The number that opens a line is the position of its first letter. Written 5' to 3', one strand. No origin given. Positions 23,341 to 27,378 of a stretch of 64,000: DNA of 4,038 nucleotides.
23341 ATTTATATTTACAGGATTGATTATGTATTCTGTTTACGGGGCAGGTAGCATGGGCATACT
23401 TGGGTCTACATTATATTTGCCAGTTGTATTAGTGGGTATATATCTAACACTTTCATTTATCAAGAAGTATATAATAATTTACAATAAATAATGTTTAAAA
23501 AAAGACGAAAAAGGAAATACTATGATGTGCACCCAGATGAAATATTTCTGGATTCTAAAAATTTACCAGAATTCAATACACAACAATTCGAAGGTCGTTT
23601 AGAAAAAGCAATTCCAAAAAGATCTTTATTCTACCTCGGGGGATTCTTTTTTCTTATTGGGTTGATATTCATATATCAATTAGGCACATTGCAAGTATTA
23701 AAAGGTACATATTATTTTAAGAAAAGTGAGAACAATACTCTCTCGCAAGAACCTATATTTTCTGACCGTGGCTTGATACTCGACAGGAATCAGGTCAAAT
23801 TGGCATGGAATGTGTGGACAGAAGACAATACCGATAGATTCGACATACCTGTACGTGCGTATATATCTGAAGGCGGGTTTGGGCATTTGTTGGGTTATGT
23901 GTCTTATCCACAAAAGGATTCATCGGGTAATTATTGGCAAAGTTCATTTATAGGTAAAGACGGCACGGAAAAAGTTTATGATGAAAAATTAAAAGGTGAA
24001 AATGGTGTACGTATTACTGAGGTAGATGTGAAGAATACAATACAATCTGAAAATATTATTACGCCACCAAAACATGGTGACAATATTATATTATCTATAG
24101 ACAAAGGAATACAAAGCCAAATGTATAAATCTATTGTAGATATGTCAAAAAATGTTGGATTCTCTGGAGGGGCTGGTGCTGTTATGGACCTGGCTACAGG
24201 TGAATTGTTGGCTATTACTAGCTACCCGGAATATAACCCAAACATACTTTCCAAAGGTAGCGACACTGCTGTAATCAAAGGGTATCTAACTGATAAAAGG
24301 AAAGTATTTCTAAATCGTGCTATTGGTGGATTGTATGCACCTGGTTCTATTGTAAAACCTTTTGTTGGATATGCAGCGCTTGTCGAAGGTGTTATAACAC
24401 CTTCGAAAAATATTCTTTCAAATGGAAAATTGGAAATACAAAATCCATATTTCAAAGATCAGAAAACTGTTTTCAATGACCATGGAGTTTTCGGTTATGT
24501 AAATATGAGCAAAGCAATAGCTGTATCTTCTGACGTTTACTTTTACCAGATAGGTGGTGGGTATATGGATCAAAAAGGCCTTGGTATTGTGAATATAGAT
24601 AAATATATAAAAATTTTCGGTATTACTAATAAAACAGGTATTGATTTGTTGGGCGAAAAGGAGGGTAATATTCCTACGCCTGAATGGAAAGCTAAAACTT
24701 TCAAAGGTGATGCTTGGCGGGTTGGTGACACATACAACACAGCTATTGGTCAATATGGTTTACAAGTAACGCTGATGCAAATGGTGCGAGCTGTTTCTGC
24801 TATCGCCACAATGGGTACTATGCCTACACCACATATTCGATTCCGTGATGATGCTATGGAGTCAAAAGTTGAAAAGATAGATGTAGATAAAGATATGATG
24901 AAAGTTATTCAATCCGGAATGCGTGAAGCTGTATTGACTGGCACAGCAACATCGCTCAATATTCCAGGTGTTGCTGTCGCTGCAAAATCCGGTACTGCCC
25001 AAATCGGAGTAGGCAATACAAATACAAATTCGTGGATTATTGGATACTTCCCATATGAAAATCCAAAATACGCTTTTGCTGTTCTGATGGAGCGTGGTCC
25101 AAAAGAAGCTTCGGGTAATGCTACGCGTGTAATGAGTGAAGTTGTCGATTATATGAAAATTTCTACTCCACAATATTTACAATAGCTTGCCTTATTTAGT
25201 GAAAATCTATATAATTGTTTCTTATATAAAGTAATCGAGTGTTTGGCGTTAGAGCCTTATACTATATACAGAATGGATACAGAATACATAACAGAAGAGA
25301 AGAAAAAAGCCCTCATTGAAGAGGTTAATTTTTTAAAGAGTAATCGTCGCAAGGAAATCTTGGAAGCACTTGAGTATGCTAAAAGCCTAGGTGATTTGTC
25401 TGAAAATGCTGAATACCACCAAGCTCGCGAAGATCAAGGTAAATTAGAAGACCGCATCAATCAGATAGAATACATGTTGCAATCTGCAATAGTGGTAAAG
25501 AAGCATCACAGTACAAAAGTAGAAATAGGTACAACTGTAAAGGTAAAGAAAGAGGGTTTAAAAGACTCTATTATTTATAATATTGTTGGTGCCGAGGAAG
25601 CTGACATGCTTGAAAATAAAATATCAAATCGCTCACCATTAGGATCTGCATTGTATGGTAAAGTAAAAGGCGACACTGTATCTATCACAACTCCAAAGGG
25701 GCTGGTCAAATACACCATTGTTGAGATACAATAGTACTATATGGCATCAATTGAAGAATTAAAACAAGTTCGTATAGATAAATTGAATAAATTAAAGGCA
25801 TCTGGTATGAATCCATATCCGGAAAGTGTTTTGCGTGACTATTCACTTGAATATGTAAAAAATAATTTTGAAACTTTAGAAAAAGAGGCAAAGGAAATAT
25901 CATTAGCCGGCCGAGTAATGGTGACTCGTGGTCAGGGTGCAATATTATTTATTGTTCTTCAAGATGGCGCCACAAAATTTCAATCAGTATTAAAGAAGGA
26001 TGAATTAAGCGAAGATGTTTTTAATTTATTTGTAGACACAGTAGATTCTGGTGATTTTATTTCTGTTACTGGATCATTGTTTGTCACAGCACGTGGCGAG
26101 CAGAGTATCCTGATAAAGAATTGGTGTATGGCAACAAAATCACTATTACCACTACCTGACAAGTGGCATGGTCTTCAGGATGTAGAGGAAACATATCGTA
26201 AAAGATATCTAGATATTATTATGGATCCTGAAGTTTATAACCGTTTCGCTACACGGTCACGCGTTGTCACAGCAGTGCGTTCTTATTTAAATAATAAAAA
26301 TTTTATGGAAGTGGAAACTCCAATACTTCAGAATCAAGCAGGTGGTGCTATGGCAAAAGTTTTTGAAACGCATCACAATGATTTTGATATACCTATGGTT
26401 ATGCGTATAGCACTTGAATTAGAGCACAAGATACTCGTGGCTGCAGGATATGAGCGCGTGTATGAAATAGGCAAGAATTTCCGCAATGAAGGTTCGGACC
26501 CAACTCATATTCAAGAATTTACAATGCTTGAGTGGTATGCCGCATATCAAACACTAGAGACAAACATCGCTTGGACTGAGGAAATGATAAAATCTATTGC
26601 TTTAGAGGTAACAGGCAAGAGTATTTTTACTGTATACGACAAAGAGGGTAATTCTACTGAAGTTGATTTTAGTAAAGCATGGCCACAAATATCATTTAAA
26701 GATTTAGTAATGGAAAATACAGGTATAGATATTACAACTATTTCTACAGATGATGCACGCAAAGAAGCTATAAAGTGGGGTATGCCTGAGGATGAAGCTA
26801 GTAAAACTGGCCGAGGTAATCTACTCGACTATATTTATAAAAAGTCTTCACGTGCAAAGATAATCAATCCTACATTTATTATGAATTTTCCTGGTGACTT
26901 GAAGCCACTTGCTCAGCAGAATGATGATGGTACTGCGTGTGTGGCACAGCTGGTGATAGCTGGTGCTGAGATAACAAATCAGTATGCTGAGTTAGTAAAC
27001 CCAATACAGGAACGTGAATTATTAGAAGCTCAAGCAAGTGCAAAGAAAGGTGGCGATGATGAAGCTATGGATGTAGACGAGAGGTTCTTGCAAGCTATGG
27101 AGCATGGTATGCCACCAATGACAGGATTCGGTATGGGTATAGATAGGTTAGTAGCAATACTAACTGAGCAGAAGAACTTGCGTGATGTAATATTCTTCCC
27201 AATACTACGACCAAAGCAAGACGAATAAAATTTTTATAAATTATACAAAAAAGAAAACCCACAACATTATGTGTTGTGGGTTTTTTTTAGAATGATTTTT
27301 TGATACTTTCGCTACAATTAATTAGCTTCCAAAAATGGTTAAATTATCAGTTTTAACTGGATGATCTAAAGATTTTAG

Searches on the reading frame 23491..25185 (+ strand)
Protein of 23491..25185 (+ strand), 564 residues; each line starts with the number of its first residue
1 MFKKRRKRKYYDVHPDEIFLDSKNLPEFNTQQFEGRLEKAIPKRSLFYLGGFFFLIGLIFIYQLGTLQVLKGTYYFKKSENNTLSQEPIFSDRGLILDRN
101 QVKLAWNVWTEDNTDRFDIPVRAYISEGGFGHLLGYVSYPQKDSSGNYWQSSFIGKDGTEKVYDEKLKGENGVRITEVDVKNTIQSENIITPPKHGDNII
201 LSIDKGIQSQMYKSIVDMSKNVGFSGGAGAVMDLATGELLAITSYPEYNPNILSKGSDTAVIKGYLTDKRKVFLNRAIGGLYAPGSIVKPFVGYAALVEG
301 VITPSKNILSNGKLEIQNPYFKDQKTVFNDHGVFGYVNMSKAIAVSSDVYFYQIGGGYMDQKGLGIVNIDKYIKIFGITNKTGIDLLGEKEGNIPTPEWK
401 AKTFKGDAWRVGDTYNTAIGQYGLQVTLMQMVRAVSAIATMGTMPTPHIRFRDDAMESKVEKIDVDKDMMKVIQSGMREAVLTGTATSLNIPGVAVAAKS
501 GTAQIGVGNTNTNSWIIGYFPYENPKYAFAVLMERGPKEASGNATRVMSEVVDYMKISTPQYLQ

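Call 92: search_protein_families(library=pfam, proteins=[window:23491-25185:+], max_evalue=0.0001)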
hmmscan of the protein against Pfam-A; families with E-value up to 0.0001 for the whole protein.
window:23491-25185:+ (564 aa): 2 families
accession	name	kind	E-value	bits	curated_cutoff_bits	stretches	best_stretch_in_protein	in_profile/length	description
PF00905.27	Transpeptidase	-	7.5e-54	183.4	22.1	1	228-551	2-297/299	Penicillin binding protein transpeptidase domain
PF03717.20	PBP_dimer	-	1.2e-13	52.3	24.4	1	120-187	106-178/180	Penicillin-binding Protein dimerisation domain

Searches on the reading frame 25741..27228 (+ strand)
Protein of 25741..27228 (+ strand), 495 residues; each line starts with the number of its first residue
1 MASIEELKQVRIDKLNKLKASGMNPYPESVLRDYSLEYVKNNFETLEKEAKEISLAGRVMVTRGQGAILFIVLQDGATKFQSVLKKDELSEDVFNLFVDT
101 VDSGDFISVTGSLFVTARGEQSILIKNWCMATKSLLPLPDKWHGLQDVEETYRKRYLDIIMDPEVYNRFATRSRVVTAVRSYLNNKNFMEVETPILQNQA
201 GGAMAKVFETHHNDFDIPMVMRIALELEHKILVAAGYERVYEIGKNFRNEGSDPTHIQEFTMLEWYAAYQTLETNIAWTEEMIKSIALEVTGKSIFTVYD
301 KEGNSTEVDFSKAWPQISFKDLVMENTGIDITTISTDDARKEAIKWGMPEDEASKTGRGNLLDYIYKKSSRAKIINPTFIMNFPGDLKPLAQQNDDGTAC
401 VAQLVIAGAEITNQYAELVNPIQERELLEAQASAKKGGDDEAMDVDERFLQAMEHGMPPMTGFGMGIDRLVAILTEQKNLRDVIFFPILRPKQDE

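Call 92: search_protein_families(library=pfam, proteins=[window:25741-27228:+], max_evalue=0.0001)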
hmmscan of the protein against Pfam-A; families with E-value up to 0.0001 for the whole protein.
window:25741-27228:+ (495 aa): 2 families
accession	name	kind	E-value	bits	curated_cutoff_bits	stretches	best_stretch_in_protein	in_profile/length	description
PF00152.25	tRNA-synt_2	-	1.5e-70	238.1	25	1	148-488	2-306/308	tRNA synthetases class II (D, K and N)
PF01336.31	tRNA_anti-codon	-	2.9e-09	37.2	27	1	54-127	2-71/75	OB-fold nucleic acid binding domain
